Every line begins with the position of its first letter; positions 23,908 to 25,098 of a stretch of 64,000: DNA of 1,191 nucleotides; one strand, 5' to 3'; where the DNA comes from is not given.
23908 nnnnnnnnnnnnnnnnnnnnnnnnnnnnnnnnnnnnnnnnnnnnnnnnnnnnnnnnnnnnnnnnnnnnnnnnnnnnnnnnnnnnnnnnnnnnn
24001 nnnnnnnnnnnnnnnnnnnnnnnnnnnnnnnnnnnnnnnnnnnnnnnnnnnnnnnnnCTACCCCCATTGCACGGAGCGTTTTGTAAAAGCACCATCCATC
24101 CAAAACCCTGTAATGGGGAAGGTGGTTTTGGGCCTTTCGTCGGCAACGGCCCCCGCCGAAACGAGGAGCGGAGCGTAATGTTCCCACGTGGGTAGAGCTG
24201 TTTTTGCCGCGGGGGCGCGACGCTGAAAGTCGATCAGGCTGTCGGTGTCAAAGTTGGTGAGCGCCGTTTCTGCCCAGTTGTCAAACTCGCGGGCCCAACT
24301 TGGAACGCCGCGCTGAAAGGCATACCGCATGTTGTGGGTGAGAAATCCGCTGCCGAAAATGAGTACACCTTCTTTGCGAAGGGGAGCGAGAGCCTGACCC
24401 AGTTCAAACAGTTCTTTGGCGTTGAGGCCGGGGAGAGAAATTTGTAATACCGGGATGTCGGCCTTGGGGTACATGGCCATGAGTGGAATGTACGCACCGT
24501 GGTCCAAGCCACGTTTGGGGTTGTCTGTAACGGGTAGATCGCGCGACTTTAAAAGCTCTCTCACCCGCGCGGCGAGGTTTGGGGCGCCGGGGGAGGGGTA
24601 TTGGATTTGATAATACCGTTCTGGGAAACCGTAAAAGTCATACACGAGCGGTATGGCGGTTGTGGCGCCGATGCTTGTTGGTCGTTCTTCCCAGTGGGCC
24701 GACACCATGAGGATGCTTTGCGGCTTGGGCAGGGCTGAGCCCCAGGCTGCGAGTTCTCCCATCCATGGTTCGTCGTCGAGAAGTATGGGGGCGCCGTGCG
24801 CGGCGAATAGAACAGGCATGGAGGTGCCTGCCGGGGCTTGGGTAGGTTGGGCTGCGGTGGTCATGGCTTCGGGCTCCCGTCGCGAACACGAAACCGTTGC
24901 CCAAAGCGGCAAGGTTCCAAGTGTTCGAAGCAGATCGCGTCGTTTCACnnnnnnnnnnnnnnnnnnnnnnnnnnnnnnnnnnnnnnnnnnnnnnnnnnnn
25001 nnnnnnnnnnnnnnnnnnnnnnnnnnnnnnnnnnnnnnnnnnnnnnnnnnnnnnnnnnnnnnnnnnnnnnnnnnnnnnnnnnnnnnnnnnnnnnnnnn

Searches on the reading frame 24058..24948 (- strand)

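Call 8: search_protein_families(library=pfam, proteins=[window:24058-24948:-], max_evalue=0.001)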
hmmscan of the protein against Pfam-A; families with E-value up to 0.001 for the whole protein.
window:24058-24948:- (296 aa): 1 family
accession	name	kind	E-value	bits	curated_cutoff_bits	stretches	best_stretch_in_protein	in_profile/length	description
PF02900.23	LigB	-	9.1e-32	110.6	26.3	1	72-271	40-247/269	Catalytic LigB subunit of aromatic ring-opening dioxygenase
